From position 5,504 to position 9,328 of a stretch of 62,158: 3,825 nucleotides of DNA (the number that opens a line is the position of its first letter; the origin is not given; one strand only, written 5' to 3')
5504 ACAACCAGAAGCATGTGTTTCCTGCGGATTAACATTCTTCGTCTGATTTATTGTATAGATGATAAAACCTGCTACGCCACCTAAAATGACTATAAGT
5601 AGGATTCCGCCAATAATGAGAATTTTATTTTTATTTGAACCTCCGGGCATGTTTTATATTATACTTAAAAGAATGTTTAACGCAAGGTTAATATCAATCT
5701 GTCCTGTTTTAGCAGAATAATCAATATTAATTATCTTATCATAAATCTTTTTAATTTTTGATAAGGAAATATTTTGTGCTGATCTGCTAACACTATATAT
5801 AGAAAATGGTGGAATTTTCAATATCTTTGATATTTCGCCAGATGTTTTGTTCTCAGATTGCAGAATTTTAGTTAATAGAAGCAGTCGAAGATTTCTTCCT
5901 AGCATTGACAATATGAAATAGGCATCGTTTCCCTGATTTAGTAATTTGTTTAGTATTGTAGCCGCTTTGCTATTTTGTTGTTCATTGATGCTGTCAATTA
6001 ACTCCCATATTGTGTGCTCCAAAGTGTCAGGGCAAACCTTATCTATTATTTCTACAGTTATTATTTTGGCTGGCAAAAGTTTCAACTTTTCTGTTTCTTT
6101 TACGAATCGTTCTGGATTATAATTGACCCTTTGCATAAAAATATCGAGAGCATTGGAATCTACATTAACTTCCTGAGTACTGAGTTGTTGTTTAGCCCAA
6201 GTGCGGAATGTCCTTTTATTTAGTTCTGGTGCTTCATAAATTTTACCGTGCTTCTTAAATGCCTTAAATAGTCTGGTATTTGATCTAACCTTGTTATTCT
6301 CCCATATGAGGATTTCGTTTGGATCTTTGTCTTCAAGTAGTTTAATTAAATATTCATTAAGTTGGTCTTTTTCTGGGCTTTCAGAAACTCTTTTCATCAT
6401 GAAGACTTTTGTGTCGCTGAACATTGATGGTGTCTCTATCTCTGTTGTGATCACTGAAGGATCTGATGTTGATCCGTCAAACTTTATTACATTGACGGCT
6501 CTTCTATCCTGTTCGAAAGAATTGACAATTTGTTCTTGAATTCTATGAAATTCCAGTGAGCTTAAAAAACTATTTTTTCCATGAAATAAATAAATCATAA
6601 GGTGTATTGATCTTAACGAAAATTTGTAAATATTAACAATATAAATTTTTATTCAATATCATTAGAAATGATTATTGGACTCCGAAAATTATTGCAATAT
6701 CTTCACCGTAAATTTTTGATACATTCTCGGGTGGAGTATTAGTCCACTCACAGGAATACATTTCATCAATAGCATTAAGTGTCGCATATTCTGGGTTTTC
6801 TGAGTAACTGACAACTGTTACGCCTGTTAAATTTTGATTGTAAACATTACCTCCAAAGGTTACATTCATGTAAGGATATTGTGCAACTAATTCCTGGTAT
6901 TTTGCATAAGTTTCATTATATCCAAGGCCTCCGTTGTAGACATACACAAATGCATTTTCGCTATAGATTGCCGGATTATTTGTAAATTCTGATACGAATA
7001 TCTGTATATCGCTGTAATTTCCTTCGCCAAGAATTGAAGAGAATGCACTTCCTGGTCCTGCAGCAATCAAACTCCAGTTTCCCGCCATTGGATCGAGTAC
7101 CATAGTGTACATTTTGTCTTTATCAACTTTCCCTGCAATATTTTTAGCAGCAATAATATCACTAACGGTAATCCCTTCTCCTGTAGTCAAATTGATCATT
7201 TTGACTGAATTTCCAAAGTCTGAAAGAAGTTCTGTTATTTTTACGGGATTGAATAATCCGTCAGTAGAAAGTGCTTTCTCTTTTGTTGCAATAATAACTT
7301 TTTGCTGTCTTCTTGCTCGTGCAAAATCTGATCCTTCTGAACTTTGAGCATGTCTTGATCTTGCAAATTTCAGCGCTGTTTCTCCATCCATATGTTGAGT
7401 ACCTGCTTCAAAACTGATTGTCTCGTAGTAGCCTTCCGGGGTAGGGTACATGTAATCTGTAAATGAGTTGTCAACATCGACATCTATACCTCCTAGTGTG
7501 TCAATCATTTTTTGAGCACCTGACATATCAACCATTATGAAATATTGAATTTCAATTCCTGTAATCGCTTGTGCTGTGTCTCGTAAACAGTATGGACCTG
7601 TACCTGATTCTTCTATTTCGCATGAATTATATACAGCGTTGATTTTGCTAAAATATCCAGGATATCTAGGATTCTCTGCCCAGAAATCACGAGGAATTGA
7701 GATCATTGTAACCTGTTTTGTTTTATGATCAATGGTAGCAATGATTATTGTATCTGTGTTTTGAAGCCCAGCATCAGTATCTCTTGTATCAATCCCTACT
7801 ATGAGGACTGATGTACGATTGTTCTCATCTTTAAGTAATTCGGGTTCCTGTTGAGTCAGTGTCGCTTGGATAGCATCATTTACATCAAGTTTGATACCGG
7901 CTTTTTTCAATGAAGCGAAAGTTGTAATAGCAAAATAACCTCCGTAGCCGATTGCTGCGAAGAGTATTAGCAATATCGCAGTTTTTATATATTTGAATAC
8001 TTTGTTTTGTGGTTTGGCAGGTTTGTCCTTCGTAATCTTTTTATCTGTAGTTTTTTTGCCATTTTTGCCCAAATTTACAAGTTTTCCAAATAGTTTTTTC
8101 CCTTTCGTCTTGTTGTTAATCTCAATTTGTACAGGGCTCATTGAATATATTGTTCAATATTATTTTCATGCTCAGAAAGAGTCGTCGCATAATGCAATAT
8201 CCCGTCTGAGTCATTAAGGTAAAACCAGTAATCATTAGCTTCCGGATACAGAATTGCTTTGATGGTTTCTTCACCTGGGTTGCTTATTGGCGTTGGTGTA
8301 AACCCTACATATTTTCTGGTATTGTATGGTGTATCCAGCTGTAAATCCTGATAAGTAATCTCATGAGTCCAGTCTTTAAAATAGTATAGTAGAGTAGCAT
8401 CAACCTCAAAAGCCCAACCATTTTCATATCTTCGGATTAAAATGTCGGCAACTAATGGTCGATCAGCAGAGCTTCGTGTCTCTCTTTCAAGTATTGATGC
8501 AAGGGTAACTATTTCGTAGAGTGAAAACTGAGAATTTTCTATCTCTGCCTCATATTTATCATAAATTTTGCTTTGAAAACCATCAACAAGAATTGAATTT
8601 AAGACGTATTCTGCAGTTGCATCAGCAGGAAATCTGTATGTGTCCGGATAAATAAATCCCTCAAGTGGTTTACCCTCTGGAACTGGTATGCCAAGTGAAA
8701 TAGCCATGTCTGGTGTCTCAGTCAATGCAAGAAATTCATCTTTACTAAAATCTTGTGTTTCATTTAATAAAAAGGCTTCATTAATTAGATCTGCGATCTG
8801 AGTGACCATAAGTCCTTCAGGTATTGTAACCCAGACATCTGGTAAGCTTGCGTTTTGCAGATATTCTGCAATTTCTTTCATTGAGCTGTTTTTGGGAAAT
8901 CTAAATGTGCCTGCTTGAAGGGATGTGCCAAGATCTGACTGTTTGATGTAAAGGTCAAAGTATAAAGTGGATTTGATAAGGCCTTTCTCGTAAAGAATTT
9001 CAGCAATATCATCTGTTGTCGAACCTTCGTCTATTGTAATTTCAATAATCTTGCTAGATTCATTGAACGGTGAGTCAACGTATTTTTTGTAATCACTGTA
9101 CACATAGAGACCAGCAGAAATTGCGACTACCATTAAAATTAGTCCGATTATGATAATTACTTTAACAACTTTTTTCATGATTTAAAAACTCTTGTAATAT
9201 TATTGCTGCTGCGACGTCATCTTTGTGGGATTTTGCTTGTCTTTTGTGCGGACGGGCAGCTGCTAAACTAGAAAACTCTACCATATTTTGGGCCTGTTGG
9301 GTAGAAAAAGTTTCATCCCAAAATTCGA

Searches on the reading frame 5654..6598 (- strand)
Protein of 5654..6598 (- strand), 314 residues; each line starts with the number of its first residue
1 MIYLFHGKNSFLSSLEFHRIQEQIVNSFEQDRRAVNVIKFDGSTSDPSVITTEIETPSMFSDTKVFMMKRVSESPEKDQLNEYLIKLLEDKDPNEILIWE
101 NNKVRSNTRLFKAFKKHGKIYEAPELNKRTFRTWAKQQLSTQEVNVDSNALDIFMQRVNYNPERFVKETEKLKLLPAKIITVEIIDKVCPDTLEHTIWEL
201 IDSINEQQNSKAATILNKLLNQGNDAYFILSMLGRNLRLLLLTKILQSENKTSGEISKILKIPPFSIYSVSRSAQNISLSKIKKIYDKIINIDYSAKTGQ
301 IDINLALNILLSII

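Call 29: search_protein_families(library=pfam, proteins=[window:5654-6598:-], max_evalue=0.00001)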
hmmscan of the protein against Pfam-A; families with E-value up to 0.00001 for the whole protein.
window:5654-6598:- (314 aa): 2 families
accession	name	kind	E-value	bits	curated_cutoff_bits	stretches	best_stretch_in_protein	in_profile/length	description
PF21694.2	DNA_pol3_delta_C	-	4.1e-26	91.8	27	1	194-311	1-118/121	DNA polymerase III delta subunit, C-terminal domain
PF06144.19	DNA_pol3_delta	-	8.4e-13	48.8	21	1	3-122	1-122/124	DNA polymerase III, delta subunit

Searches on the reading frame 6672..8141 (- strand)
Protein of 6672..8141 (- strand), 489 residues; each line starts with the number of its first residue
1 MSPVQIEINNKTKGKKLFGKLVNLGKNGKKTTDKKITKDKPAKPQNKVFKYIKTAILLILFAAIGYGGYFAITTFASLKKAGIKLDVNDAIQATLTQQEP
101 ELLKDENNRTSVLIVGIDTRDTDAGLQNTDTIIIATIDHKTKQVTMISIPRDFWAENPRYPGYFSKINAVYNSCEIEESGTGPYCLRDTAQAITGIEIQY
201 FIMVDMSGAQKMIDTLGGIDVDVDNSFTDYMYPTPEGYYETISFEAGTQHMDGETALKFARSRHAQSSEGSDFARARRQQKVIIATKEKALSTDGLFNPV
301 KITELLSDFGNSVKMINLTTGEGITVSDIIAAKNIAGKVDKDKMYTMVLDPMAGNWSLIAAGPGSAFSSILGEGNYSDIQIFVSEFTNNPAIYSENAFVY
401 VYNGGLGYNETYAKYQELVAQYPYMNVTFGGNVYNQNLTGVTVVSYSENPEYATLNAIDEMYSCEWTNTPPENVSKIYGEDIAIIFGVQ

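Call 29: search_protein_families(library=pfam, proteins=[window:6672-8141:-], max_evalue=0.00001)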
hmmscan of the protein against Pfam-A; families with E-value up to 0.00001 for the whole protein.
window:6672-8141:- (489 aa): 1 family
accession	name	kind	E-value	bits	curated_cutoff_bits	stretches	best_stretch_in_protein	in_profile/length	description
PF03816.19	LytR_cpsA_psr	-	1.4e-39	136.1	24.6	1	128-290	1-148/150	LytR_cpsA_psr family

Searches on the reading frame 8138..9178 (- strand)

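Call 29: search_protein_families(library=pfam, proteins=[window:8138-9178:-], max_evalue=0.00001)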
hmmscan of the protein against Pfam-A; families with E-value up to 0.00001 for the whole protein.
window:8138-9178:- (346 aa): 1 family
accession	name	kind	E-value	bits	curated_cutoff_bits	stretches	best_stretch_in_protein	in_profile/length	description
PF02618.21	YceG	-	2e-71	241.1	32.4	1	47-342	1-274/275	YceG-like family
